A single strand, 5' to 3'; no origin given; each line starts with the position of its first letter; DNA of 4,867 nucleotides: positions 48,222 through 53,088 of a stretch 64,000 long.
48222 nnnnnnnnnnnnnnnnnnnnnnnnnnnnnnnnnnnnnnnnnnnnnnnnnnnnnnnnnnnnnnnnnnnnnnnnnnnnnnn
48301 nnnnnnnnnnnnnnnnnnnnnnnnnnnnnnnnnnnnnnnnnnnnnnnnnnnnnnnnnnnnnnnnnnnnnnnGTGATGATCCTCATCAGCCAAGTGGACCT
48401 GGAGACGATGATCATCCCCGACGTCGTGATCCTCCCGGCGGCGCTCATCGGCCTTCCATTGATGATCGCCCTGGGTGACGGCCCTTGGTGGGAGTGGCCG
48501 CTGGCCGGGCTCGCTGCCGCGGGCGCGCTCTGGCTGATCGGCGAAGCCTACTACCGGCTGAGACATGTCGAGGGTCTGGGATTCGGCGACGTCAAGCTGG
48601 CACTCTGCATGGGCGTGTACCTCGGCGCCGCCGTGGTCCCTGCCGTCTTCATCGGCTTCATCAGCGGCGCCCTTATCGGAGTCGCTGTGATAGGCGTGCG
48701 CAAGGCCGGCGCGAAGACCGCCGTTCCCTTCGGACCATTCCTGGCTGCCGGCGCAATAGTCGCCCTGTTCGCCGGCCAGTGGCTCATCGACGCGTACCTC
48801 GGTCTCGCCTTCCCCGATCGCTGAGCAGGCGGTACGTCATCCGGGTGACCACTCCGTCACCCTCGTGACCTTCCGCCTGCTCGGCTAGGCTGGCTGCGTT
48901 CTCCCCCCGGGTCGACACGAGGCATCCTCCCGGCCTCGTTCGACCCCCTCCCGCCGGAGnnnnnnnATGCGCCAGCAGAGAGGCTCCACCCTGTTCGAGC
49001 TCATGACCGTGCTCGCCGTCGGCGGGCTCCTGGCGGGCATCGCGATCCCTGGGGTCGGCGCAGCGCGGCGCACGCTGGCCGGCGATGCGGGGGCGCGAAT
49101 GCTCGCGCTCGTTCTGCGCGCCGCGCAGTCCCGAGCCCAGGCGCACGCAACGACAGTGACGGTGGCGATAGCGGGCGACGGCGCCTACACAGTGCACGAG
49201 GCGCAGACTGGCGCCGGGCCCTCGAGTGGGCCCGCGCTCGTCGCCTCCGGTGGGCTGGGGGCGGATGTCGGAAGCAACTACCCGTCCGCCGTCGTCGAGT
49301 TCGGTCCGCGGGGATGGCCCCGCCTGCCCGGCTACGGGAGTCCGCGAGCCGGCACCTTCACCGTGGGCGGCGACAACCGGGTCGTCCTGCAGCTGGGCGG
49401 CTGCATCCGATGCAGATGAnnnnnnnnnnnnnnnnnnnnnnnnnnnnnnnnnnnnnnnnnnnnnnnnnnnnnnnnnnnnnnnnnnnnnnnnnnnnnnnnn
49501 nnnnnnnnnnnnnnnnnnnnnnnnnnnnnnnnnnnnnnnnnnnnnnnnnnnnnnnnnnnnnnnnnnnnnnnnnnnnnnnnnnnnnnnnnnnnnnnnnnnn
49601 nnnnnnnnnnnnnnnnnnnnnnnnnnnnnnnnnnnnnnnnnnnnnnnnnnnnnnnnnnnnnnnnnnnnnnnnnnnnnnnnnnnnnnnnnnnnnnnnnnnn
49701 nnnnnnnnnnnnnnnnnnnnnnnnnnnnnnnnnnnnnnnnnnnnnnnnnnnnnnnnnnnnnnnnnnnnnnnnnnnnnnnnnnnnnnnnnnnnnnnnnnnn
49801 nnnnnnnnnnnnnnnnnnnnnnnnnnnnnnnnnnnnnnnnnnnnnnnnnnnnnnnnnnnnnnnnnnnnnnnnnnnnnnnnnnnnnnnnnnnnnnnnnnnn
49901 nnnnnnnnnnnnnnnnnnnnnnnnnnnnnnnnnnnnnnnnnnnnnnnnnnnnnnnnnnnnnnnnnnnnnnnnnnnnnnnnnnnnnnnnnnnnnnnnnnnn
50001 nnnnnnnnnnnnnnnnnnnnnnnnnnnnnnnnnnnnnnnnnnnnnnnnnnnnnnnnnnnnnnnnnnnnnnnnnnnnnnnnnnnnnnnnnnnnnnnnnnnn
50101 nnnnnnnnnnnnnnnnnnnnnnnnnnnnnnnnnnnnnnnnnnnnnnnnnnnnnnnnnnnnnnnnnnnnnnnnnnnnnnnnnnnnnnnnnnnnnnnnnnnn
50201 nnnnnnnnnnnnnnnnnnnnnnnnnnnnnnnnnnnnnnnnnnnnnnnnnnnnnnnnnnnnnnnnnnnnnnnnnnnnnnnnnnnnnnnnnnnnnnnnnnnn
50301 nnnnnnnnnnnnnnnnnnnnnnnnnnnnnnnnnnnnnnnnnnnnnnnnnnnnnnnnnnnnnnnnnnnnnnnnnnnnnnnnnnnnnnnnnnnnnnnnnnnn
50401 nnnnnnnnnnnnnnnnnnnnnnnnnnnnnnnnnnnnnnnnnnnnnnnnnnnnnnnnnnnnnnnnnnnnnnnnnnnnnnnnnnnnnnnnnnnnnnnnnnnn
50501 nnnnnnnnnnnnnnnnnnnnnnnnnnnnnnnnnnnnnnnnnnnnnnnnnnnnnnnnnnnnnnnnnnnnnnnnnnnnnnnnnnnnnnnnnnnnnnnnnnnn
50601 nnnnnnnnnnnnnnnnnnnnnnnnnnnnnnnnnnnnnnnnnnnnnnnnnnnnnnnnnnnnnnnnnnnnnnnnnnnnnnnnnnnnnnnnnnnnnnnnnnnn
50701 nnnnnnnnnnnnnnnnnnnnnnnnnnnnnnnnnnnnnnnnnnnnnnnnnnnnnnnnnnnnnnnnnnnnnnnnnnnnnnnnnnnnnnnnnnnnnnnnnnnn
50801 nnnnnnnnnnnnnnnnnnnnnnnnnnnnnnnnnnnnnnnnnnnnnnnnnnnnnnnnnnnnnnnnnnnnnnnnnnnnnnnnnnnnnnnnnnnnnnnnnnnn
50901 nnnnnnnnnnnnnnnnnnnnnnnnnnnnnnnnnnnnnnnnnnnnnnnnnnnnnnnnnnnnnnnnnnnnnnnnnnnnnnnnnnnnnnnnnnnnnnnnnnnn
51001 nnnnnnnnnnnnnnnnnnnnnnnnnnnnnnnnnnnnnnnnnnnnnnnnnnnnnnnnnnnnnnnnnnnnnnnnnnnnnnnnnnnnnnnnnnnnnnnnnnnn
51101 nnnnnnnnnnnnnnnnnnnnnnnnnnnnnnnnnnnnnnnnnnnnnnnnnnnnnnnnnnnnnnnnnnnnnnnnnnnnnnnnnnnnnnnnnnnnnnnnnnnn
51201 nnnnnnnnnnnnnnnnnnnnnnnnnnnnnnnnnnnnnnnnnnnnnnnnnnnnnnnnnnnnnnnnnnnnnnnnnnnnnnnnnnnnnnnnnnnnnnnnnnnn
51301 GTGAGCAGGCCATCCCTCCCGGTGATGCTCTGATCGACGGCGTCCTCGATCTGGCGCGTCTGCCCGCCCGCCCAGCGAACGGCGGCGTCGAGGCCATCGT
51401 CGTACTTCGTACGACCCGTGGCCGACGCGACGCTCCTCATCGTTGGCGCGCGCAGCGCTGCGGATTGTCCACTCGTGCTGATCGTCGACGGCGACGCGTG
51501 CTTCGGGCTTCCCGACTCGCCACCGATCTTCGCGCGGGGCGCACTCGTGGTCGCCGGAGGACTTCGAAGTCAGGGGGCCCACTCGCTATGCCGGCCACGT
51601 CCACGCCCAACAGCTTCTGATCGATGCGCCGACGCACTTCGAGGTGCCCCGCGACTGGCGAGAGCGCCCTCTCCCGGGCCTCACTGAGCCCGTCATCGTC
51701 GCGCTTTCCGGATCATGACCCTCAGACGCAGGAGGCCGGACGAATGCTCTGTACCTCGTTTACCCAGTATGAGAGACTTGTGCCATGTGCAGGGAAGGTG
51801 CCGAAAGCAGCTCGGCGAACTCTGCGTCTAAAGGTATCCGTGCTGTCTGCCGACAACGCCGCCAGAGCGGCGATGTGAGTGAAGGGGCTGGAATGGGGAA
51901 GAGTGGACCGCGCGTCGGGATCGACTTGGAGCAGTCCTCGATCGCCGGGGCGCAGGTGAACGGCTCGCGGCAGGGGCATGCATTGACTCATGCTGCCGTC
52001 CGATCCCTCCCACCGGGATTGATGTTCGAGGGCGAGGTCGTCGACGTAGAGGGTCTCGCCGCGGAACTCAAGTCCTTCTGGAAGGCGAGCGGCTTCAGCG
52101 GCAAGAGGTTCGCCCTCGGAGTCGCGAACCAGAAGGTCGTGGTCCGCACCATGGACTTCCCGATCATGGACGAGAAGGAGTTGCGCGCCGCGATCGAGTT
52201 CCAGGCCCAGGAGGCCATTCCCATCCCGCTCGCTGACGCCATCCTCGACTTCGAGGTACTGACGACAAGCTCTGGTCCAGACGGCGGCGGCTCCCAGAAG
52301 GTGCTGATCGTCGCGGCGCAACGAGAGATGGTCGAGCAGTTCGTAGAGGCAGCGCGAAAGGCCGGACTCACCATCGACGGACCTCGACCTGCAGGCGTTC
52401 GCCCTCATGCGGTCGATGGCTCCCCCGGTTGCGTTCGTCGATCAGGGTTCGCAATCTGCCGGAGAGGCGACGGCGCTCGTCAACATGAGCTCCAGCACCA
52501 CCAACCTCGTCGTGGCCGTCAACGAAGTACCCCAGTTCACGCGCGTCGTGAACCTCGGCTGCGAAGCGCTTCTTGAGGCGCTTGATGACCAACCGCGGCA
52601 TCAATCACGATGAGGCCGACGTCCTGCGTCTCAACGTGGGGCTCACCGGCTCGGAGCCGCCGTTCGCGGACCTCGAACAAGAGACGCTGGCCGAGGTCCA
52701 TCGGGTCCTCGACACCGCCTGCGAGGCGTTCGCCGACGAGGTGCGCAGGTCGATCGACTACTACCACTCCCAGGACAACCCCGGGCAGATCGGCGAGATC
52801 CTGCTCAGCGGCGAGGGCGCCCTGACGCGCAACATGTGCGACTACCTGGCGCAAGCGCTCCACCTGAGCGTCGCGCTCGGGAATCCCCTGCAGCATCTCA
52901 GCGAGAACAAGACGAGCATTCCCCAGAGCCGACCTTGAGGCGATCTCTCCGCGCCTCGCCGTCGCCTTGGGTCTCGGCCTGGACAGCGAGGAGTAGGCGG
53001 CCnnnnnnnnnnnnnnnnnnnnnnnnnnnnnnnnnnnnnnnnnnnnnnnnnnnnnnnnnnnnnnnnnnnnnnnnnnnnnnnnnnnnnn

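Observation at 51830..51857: Second copy of the same promoter motif upstream of pilM-pilN-pilO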

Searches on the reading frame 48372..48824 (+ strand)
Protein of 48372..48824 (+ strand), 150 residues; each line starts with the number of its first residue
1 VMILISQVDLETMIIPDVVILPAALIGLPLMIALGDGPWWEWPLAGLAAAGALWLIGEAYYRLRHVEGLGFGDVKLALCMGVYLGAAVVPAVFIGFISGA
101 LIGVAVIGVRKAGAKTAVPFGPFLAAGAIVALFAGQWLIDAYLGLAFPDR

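Call 16: search_protein_families(library=pfam, proteins=[window:48372-48824:+], max_evalue=0.01)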
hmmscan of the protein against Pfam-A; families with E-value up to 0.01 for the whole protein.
window:48372-48824:+ (150 aa): 1 family
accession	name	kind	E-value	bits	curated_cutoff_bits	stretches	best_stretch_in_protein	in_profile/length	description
PF01478.23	Peptidase_A24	-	6.4e-14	52.7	26.5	1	1-104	6-104/104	Type IV leader peptidase family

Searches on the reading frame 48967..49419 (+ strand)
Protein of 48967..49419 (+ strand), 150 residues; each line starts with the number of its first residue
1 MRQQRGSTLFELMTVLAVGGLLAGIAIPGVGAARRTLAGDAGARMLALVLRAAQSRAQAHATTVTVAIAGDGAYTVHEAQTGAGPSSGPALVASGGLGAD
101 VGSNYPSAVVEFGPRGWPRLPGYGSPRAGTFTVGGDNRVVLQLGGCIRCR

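Call 16: search_protein_families(library=pfam, proteins=[window:48967-49419:+], max_evalue=0.01)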
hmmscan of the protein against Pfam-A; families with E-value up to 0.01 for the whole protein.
window:48967-49419:+ (150 aa): 2 families
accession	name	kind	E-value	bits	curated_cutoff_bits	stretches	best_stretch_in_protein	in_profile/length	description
PF07963.17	N_methyl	-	7.2e-06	25.8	21.2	1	1-27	1-27/27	Prokaryotic N-terminal methylation motif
PF12019.13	GspH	-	3.9e-05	24.5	21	1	43-138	2-98/108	Type II transport protein GspH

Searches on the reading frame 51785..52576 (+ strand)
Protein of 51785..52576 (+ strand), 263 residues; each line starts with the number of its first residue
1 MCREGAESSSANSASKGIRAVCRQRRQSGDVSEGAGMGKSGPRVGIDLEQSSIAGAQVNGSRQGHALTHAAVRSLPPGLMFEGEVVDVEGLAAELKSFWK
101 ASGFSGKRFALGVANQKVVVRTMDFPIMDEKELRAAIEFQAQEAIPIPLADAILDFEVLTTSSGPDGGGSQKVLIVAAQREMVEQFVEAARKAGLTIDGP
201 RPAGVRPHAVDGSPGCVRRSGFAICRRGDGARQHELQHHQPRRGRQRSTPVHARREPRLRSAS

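Call 17: search_protein_families(library=pfam, proteins=[window:51785-52576:+], max_evalue=0.01)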
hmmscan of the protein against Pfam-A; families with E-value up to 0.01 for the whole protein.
window:51785-52576:+ (263 aa): 1 family
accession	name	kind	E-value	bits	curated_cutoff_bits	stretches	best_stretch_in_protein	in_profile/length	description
PF11104.14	PilM_2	-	1.3e-21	77.3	27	1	45-196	1-151/340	Type IV pilus assembly protein PilM;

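Call 18: search_protein_families(library=ncbifam, proteins=[window:51893-52576:+], max_evalue=0.001)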
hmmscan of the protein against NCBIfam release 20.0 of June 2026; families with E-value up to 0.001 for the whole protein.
window:51893-52576:+ (227 aa): 2 families
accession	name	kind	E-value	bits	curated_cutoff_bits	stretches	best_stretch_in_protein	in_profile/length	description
TIGR01175.1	pilM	subfamily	8.7e-31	107.2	133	1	7-161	5-159/348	type IV pilus assembly protein PilM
NF045709.1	Amuc_1101_fam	equivalog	1.5e-08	33.9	650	1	69-160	68-154/608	Amuc_1101 family PilM-like pilus complex protein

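Call 22: find_related_loci(query=window:51893-52573:+, collection=genome_contigs, flank=10000)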
Query window:51893-52573:+ (227 aa) in genome_contigs; peptide patterns used: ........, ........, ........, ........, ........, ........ (x = any residue, [..] = any of these).
599 stretches matched a pattern (row limit reached: there are more); 74 encode a relative of the query (tblastn E <= 1e-3); 74 distinct loci.
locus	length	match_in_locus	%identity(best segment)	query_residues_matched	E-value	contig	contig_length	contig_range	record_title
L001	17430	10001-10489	77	1-163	6e-82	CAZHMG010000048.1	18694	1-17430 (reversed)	MAG TPA_asm: uncultured Thermoleophilia bacterium isolate SRP302447_co3_62 genome assembly, contig: NODE_8216_length_186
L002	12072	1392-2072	62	1-226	1e-77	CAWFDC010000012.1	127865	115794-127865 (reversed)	MAG: uncultured Thermoleophilia bacterium isolate MFD04716.bin.2.196 genome assembly, contig: contig_62662, whole genome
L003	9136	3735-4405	73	1-224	5e-77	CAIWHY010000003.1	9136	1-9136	MAG: uncultured Thermoleophilia bacterium isolate Umea3_bin-0017 genome assembly, contig: bin-0017:003/568, whole genome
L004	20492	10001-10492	70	1-163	2e-74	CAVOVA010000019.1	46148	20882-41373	MAG: uncultured Thermoleophilia bacterium isolate MFD09779.bin.2.149 genome assembly, contig: contig_47094, whole genome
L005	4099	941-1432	70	1-163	2e-74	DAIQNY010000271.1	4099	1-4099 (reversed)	MAG TPA_asm: Actinomycetota bacterium isolate CTOTU7608 NODE_35346_length_4099_cov_6.003462, whole genome shotgun sequen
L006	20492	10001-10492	70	1-163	1e-73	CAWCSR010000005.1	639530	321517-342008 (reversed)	MAG: uncultured Thermoleophilia bacterium isolate MFD04428.bin.2.40 genome assembly, contig: contig_56215, whole genome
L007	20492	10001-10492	69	1-163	1e-73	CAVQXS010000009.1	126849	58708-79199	MAG: uncultured Thermoleophilia bacterium isolate MFD05942.bin.2.81 genome assembly, contig: contig_39200, whole genome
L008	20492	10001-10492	69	1-163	2e-73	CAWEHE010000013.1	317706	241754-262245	MAG: uncultured Thermoleophilia bacterium isolate MFD02979.bin.1.60 genome assembly, contig: contig_29054, whole genome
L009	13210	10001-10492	69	1-163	7e-73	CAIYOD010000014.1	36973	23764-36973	MAG: uncultured Thermoleophilia bacterium isolate Loclat_bin-16816 genome assembly, contig: bin-16816:014/188, whole gen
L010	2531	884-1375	73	1-163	3e-74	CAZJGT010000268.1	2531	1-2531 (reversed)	MAG TPA_asm: uncultured Thermoleophilia bacterium isolate binchicken_co269_229 genome assembly, contig: NODE_43948_lengt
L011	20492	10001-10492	70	1-163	6e-73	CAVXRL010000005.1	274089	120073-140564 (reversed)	MAG: uncultured Actinomycetes bacterium isolate MFD01721.bin.1.253 genome assembly, contig: contig_35767, whole genome s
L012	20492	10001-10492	70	1-163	5e-73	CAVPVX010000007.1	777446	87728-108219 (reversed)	MAG: uncultured Actinomycetes bacterium isolate MFD09964.bin.1.366 genome assembly, contig: contig_6229, whole genome sh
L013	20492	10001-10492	68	1-163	9e-73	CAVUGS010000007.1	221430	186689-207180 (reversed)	MAG: uncultured Thermoleophilia bacterium isolate MFD02159.bin.2.70 genome assembly, contig: contig_20852, whole genome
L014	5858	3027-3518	73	1-163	1e-72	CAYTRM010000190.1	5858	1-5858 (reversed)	MAG TPA_asm: uncultured Thermoleophilia bacterium isolate SRP178699_co1_90 genome assembly, contig: NODE_20121_length_58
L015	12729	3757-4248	68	1-163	1e-72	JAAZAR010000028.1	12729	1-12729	MAG: Actinomycetota bacterium isolate AS06rmzACSIP_445 272180_AS06, whole genome shotgun sequence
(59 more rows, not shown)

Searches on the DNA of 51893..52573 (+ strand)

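Call 71: search_rna_families(sources=[L001, L075, L076, L041, L049, L061, L070], threshold=gathering)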
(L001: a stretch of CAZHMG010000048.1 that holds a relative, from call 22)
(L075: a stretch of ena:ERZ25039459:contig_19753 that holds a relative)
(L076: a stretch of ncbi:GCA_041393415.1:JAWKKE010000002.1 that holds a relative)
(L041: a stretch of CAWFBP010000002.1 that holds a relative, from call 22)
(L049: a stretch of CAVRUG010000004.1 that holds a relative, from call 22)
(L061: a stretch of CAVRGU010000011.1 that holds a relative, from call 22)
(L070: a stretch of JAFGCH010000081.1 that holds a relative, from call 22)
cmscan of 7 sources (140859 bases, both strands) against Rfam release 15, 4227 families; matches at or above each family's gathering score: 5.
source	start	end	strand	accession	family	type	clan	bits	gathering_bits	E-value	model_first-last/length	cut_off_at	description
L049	6433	6635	+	RF02001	group-II-D1D4-3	Intron;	CL00102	77.9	32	1.7e-13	1-170/170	no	Group II catalytic intron D1-D4-3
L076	10882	10956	+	RF03167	c-di-GMP-I-GGC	Cis-reg; riboswitch;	CL00126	65.9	59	5.2e-13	1-80/80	no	c-di-GMP-I-GGC riboswitch aptamer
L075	10880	10954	+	RF03167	c-di-GMP-I-GGC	Cis-reg; riboswitch;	CL00126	63.4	59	2.8e-12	1-80/80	no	c-di-GMP-I-GGC riboswitch aptamer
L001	2840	2914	+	RF03167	c-di-GMP-I-GGC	Cis-reg; riboswitch;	CL00126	61.3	59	1.1e-11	1-80/80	no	c-di-GMP-I-GGC riboswitch aptamer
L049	6705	6789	+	RF01998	group-II-D1D4-1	Intron;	CL00102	52.7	35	2.7e-06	1-84/84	no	Group II catalytic intron D1-D4-1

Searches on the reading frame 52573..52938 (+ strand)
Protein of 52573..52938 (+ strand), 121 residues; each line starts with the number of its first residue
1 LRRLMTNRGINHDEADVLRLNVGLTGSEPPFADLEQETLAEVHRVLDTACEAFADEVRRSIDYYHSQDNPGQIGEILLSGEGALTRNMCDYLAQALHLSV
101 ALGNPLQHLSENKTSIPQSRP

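Call 17: search_protein_families(library=pfam, proteins=[window:52573-52938:+], max_evalue=0.01)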
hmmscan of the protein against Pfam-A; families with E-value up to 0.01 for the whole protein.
window:52573-52938:+ (121 aa): 1 family
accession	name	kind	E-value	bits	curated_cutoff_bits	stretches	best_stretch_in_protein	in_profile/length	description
PF11104.14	PilM_2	-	6.6e-07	29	27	1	44-114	246-316/340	Type IV pilus assembly protein PilM;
